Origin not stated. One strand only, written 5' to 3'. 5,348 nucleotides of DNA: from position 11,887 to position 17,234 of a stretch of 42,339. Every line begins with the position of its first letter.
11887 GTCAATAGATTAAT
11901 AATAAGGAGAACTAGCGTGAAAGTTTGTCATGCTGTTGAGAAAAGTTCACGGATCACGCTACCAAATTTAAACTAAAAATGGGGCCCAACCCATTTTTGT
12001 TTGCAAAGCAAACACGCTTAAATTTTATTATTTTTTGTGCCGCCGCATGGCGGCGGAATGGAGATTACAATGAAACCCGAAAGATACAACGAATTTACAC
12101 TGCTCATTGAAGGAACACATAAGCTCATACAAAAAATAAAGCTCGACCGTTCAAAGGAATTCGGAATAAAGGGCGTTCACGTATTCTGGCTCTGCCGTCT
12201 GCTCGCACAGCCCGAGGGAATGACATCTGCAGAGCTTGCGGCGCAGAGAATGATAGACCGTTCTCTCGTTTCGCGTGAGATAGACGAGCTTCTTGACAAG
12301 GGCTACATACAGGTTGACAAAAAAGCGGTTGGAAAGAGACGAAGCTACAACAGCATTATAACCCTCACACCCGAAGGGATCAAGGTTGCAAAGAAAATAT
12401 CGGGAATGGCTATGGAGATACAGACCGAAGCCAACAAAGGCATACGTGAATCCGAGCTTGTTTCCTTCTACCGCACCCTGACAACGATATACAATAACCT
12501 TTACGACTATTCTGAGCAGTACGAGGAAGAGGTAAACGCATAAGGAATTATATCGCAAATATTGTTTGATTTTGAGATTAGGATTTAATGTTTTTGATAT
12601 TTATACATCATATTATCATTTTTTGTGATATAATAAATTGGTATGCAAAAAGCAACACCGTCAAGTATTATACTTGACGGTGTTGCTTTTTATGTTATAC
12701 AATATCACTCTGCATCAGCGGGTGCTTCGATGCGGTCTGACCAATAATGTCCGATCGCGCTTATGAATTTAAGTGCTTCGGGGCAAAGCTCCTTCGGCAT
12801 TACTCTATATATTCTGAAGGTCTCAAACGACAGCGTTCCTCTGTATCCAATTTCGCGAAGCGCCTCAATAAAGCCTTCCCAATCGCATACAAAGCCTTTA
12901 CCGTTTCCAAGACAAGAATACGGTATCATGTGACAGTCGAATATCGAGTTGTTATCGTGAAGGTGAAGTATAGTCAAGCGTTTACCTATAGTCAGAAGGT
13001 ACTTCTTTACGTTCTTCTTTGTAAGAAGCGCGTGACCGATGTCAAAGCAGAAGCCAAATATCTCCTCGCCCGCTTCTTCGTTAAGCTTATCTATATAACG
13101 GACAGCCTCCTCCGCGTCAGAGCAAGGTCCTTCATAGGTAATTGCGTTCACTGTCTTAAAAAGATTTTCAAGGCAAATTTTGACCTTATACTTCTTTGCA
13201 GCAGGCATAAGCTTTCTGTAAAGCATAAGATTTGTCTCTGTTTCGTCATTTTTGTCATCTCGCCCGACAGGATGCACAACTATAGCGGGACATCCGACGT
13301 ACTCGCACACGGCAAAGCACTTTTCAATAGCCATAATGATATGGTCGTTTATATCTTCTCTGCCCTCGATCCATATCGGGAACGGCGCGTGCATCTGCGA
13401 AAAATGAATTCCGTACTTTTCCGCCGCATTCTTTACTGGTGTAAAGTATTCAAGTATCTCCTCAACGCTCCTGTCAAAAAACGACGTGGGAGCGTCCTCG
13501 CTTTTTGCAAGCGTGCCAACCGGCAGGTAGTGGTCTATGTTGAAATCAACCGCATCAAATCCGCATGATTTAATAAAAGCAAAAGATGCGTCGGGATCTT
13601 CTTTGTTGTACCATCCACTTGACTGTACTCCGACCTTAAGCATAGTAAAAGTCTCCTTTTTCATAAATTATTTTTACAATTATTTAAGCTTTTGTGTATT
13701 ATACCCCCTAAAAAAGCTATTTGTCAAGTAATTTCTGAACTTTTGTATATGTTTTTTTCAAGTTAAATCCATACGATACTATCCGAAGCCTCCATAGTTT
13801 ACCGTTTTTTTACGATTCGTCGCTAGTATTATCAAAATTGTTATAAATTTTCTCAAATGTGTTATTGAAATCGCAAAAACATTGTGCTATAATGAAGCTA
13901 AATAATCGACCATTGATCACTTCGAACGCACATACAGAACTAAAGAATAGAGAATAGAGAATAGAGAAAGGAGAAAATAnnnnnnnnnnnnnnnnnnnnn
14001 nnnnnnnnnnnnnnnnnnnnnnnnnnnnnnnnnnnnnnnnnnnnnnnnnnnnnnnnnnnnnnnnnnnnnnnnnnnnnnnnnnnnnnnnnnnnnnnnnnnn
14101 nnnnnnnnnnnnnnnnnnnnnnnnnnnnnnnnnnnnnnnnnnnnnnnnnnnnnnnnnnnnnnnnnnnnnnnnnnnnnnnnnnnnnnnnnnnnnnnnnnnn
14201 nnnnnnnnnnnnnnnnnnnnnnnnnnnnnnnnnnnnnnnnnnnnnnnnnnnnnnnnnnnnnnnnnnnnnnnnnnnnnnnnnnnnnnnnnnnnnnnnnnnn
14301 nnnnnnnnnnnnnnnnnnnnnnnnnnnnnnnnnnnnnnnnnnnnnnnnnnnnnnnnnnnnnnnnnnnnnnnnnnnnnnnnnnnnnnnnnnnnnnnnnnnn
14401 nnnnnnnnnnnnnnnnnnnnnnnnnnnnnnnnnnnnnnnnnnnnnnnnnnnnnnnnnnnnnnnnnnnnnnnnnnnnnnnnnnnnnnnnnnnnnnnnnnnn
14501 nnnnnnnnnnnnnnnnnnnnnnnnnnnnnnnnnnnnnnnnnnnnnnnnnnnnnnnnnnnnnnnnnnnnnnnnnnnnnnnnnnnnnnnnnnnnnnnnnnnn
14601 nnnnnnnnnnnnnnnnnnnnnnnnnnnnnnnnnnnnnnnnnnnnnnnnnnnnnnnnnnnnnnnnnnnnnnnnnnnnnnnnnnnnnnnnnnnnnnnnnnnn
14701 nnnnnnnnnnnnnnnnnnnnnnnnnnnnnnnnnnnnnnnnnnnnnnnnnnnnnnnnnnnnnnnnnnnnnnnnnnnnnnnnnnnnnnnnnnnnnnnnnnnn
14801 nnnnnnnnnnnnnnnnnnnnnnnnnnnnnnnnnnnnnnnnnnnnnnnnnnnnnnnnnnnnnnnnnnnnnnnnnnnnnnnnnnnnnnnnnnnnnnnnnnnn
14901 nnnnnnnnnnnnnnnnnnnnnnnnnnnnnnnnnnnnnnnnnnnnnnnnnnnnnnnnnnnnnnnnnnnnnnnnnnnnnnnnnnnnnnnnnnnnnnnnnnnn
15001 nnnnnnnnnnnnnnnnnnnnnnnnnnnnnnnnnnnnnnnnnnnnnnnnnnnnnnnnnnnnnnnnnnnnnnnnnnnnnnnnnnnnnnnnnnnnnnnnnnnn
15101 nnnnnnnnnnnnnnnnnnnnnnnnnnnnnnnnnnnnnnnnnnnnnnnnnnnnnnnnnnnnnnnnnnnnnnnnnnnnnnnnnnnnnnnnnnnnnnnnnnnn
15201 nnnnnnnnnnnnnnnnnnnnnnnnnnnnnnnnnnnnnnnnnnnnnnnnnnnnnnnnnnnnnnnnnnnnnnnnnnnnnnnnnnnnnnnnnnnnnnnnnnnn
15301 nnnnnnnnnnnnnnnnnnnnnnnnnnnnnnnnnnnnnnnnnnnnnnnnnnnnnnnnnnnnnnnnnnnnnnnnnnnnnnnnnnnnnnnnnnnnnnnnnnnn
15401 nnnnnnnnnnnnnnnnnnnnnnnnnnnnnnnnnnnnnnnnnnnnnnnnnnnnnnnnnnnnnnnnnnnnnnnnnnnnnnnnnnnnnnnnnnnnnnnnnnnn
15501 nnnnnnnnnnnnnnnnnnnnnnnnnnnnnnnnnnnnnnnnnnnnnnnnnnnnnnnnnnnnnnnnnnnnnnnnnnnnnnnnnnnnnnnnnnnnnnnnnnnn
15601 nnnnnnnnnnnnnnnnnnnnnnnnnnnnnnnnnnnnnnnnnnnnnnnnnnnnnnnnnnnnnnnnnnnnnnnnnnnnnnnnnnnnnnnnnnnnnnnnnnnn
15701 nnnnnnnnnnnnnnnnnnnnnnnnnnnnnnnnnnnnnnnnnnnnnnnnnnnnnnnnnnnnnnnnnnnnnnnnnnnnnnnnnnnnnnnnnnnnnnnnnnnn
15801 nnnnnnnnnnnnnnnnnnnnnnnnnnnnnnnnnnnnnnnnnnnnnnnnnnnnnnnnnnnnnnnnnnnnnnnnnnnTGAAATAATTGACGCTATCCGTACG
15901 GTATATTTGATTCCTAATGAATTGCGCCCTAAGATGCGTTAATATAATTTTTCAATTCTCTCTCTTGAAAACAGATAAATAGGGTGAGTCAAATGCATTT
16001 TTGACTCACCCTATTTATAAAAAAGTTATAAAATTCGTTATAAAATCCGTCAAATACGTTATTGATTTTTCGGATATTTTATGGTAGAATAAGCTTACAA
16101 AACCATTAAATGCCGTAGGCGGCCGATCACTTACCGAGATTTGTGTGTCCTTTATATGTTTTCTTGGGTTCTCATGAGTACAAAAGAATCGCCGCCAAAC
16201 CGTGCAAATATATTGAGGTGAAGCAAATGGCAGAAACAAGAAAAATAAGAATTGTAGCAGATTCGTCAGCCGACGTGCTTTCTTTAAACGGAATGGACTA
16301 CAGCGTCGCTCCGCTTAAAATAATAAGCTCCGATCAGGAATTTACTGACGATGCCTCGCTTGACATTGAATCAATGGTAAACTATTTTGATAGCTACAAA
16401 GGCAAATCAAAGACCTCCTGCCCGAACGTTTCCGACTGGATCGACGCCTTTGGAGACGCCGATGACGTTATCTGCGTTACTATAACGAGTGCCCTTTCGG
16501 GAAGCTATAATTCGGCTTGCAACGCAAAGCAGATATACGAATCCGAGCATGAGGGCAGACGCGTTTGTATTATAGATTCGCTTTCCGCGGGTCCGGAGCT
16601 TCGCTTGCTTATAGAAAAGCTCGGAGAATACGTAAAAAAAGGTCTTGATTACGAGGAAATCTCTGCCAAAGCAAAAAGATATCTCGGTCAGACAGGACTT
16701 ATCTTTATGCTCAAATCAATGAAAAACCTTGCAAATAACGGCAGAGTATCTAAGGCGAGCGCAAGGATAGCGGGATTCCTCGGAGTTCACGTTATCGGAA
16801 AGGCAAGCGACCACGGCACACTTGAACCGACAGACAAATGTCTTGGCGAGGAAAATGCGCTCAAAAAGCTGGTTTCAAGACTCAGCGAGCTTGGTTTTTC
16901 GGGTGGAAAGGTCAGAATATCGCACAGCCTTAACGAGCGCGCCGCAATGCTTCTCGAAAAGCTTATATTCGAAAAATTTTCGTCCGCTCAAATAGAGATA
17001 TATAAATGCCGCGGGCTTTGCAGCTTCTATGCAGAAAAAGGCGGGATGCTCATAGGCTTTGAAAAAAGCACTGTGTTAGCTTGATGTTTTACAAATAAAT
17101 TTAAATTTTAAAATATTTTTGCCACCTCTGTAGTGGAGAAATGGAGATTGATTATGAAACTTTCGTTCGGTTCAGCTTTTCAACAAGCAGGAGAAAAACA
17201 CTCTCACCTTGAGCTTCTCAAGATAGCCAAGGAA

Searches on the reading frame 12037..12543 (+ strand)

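Call 40: search_protein_families(library=pfam, proteins=[window:12037-12543:+], max_evalue=0.00001)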
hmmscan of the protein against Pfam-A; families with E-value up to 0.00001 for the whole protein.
window:12037-12543:+ (168 aa): 3 families
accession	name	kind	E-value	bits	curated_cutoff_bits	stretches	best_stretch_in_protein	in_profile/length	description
PF12802.13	MarR_2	-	3.7e-06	27.4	27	1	55-93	14-52/61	MarR family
PF01047.28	MarR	-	7.3e-06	26.2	24.6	0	54-96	10-52/59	MarR family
PF13601.12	HTH_34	-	8.3e-06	26.3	27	0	54-120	7-71/80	Winged helix DNA-binding domain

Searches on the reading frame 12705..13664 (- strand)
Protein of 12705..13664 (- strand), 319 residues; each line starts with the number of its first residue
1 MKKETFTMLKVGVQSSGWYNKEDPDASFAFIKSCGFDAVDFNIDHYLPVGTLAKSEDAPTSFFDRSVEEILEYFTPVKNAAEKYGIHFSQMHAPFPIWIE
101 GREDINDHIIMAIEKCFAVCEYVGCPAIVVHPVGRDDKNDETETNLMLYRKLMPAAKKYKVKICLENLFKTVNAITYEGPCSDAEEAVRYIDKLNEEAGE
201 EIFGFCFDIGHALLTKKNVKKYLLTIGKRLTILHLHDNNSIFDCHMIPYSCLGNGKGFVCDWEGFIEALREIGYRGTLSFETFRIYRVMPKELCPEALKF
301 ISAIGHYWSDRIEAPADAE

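Call 40: search_protein_families(library=pfam, proteins=[window:12705-13664:-], max_evalue=0.00001)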
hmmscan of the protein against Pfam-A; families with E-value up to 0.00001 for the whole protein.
window:12705-13664:- (319 aa): 1 family
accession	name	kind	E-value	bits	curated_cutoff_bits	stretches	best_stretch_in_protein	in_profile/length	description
PF01261.30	AP_endonuc_2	-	2.7e-30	106.3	31.1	1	28-301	1-246/249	Xylose isomerase-like TIM barrel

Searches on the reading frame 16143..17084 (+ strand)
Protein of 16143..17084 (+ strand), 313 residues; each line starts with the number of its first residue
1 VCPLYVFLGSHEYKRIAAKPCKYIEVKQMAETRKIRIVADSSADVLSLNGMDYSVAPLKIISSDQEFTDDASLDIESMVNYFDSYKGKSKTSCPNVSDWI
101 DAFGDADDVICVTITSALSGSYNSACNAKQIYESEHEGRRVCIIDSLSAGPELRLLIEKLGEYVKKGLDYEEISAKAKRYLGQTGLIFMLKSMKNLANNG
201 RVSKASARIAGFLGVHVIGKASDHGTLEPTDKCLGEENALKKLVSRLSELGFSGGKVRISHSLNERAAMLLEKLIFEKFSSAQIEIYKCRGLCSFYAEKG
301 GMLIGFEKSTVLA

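Call 40: search_protein_families(library=pfam, proteins=[window:16143-17084:+], max_evalue=0.00001)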
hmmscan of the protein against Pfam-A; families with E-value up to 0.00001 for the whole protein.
window:16143-17084:+ (313 aa): 1 family
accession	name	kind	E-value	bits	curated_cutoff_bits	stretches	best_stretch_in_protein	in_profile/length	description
PF02645.21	DegV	-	1.9e-49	168.9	27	1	34-303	1-274/280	Uncharacterised protein, DegV family COG1307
